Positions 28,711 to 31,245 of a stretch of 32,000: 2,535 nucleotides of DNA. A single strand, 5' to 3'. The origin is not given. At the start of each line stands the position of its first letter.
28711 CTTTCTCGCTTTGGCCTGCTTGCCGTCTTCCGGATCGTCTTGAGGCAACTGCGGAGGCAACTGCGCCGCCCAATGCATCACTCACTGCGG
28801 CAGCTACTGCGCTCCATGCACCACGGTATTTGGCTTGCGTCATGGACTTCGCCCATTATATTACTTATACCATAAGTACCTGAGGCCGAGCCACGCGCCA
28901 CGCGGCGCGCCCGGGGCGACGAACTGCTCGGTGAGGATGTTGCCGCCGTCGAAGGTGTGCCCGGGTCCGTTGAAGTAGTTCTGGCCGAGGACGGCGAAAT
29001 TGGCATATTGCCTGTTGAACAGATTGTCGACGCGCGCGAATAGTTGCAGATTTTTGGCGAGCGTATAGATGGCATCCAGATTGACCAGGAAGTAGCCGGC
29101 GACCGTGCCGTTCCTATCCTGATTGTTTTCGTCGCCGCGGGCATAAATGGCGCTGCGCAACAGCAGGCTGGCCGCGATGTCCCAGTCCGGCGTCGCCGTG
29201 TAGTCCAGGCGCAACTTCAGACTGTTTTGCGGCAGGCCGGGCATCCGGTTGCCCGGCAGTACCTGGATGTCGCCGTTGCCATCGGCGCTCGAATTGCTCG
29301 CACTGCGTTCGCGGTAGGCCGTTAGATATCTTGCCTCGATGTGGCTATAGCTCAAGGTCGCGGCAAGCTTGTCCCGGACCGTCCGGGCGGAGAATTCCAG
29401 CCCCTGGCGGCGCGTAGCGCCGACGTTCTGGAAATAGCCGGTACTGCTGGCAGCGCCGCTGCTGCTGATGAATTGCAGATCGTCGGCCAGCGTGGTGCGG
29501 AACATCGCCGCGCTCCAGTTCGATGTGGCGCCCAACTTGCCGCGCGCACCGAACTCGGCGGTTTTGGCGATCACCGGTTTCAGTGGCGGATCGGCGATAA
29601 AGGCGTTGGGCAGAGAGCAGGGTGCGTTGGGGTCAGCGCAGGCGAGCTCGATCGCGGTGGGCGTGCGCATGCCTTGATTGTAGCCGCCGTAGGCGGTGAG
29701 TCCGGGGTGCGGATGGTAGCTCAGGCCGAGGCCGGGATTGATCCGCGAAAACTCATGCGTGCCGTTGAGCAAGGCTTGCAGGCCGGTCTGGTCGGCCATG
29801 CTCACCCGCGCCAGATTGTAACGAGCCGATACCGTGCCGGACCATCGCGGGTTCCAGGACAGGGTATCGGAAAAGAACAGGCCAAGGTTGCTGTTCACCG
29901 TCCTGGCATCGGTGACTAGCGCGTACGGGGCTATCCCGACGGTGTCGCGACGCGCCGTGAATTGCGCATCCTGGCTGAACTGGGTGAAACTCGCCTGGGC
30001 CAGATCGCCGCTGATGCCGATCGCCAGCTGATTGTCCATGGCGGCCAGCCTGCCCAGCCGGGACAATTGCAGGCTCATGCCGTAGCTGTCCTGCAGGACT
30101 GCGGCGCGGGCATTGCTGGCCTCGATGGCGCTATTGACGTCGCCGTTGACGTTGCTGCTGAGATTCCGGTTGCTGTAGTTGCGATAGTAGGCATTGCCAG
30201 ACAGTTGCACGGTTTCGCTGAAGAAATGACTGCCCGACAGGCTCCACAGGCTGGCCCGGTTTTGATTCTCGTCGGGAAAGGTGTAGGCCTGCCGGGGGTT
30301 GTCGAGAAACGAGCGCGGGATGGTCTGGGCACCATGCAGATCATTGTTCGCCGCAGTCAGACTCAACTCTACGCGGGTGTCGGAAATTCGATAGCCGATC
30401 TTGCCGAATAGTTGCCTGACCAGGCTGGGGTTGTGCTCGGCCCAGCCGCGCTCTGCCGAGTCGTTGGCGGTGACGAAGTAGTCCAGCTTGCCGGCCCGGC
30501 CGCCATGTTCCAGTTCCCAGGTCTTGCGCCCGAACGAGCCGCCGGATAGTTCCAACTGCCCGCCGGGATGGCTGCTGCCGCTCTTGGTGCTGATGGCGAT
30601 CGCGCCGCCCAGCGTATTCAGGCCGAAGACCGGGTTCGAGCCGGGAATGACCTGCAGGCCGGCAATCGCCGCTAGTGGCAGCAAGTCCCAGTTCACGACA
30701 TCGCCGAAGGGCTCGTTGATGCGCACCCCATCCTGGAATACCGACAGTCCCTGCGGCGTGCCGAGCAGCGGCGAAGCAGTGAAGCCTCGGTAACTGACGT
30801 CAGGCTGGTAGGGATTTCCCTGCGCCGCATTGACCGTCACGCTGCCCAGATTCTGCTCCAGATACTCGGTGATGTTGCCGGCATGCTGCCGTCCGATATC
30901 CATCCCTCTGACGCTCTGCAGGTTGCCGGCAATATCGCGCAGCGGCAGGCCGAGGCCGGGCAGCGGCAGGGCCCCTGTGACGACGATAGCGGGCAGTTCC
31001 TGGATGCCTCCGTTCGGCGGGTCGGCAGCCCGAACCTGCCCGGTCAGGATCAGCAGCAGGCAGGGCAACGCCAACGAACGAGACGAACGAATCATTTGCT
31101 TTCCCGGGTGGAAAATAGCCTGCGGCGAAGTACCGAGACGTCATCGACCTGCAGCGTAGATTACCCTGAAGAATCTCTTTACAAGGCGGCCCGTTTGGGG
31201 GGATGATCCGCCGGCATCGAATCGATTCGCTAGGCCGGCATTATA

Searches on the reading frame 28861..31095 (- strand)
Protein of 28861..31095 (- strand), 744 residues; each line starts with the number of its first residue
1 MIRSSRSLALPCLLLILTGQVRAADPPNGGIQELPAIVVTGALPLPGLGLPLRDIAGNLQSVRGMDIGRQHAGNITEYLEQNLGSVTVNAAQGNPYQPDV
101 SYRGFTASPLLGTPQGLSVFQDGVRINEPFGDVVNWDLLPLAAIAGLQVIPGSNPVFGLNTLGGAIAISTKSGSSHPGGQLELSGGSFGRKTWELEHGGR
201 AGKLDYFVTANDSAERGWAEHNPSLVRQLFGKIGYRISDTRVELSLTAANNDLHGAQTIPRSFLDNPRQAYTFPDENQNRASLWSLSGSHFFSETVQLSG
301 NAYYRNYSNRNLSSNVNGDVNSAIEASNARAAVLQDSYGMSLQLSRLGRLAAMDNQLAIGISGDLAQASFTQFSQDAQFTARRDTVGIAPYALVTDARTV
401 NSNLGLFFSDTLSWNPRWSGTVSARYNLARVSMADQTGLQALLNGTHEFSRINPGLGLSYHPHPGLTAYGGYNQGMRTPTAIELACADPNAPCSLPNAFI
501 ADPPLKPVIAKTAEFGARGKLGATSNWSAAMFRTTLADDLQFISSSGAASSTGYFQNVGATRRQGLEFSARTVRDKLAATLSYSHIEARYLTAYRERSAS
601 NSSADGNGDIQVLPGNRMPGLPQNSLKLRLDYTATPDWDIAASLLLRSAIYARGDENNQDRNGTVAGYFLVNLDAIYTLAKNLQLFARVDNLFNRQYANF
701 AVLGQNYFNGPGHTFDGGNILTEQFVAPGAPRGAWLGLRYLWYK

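Call 6: search_protein_families(library=pfam, proteins=[window:28861-31095:-])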
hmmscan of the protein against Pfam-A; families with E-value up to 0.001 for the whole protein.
window:28861-31095:- (744 aa): 2 families
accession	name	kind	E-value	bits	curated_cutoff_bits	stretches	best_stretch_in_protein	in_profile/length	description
PF00593.30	TonB_dep_Rec_b-barrel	-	5.3e-46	158.8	27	1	239-692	25-436/436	TonB dependent receptor-like, beta-barrel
PF07715.20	Plug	-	3.8e-12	47.1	23.9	1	52-165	2-107/107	TonB-dependent Receptor Plug Domain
